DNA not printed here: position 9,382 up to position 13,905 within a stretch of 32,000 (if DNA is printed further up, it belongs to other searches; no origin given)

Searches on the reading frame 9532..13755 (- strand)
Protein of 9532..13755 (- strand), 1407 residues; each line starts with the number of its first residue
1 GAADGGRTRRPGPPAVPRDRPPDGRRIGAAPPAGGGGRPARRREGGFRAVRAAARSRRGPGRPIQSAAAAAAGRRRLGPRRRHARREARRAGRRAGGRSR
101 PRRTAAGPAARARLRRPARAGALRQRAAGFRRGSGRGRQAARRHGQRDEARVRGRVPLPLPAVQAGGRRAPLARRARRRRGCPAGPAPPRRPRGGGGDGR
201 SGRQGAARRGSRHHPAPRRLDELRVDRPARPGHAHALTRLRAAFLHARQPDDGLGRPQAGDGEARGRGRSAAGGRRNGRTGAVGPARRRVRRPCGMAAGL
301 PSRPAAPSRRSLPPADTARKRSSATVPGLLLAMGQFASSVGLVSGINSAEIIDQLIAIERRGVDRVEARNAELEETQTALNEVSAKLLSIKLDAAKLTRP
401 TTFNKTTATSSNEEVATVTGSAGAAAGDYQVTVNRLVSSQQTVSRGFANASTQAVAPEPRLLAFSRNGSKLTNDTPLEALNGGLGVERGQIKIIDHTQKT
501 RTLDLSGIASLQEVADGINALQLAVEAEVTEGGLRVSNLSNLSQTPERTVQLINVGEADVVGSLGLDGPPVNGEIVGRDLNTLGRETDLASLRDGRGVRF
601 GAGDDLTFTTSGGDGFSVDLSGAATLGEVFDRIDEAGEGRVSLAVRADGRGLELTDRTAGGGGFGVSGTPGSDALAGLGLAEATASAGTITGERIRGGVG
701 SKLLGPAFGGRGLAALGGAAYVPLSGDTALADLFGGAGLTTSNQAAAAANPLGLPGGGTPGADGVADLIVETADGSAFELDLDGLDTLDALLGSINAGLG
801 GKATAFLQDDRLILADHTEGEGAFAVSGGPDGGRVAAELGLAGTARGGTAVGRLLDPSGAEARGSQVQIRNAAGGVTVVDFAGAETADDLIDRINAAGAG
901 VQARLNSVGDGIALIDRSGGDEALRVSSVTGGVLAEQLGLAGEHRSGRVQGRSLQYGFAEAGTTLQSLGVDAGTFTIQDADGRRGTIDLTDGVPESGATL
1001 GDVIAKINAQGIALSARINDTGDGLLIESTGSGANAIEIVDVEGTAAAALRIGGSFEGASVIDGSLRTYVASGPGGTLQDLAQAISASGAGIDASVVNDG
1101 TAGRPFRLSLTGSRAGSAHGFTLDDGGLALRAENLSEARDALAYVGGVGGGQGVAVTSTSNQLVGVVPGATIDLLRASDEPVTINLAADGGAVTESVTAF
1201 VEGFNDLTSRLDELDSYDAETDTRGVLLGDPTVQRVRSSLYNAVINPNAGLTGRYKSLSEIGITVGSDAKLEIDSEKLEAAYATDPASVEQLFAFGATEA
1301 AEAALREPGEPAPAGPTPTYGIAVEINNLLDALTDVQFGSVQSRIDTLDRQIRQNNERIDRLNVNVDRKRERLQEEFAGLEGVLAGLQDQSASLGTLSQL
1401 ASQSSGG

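Call 18: search_protein_families(library=pfam, proteins=[window:9532-13755:-], max_evalue=0.001)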
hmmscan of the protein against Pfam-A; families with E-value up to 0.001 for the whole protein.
window:9532-13755:- (1407 aa): 3 families
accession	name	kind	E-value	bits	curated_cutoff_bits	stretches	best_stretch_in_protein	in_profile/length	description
PF07195.17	FliD_C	-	9e-39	133.7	25.4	1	1153-1387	10-234/236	Flagellar hook-associated protein 2 C-terminus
PF02465.23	FliD_N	-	5.2e-21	75.5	24.8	1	344-440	1-97/97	Flagellar hook-associated protein 2 N-terminus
PF07196.18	Flagellin_IN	-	1.5e-14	54.4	22.7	1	871-909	5-47/55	Flagellin hook IN motif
